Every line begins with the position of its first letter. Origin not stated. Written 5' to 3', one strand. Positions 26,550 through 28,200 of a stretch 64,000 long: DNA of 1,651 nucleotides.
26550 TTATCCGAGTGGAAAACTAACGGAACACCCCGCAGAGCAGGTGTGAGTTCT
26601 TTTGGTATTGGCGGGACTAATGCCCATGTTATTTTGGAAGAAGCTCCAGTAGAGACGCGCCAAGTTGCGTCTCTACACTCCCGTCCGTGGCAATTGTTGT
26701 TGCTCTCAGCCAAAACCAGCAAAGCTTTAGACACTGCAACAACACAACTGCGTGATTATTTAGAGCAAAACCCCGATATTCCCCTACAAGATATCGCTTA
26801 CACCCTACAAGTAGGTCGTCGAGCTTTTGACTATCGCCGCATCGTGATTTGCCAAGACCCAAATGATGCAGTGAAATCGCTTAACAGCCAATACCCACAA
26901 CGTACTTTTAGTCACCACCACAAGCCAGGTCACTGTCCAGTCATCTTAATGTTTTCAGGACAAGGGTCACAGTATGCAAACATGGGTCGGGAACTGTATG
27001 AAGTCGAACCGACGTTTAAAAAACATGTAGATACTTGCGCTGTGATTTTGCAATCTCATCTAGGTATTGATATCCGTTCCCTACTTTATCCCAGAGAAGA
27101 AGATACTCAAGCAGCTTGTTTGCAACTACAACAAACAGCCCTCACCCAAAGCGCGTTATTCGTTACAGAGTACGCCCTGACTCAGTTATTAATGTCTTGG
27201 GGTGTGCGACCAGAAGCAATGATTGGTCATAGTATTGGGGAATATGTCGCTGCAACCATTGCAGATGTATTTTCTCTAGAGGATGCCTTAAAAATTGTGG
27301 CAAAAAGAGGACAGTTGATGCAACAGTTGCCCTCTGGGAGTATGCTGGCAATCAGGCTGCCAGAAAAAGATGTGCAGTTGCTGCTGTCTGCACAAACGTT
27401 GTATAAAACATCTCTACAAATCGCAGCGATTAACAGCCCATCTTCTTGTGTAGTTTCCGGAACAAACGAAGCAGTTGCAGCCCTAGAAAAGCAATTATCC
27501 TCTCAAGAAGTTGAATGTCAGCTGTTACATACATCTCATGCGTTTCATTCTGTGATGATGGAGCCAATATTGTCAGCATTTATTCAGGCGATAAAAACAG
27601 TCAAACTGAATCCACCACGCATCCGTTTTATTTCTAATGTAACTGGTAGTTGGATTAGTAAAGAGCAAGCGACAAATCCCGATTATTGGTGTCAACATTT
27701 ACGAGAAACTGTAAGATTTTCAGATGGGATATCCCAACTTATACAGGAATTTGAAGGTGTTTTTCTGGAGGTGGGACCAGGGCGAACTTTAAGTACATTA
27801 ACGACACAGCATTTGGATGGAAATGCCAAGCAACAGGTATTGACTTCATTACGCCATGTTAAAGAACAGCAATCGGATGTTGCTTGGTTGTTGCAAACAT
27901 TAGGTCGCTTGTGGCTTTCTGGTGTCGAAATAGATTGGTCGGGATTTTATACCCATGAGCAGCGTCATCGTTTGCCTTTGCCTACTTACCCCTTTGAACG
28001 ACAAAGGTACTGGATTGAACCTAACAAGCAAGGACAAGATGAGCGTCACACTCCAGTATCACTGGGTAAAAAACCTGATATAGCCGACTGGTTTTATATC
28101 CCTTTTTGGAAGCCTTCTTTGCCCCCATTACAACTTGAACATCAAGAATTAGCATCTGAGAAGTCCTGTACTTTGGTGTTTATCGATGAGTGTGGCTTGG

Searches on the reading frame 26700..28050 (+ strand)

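Call 59: search_solved_structures(query=window:26700-28050:+, max_evalue=1e-40)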
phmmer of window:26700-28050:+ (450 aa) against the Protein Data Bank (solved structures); distinct sequences matched with E-value up to 1e-40: 35.
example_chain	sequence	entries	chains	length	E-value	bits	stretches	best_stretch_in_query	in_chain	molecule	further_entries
4qbu_A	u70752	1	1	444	1.3e-120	406.5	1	1-428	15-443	ZmaA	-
8xjy_A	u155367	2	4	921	2.9e-99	336.2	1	2-443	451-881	Polyketide synthase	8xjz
8xju_A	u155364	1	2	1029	3.6e-99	335.9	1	2-443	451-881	Polyketide synthase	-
4mz0_A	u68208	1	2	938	5.8e-97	328.6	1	2-440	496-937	CurL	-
9iyw_A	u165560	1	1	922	3.4e-78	266.8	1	29-440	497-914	Polyketide synthase,GfsA KSQ-AncAT chimeric protein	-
5yda_A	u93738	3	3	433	1.1e-74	255.3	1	2-410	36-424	PKS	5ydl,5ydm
8in9_A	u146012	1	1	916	9.1e-69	235.7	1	29-440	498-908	Polyketide synthase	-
7vee_A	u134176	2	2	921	9.2e-69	235.7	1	29-440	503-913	Polyketide synthase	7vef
11sz_A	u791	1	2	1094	6.6e-66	226.3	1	2-442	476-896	6-deoxyerythronolide-B synthase, Erythronolide synthase EryA2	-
6iyo_A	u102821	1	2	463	5.9e-63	216.6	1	3-433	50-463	Type I modular polyketide synthase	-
7s6b_A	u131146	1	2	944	1.6e-54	188.8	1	1-442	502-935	Polyketide synthase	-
7m7i_B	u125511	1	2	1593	2.4e-54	188.2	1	2-442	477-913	EryAI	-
7m7j_B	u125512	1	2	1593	2.4e-54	188.2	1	2-442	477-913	EryAI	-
7m7f_B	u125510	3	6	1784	2.7e-54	188.1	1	2-442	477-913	EryAI,6-deoxyerythronolide-B synthase EryA3, modules 5 and 6 chimera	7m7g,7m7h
8tjn_B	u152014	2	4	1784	2.7e-54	188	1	2-442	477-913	EryAI,6-deoxyerythronolide-B synthase EryA3, modules 5 and 6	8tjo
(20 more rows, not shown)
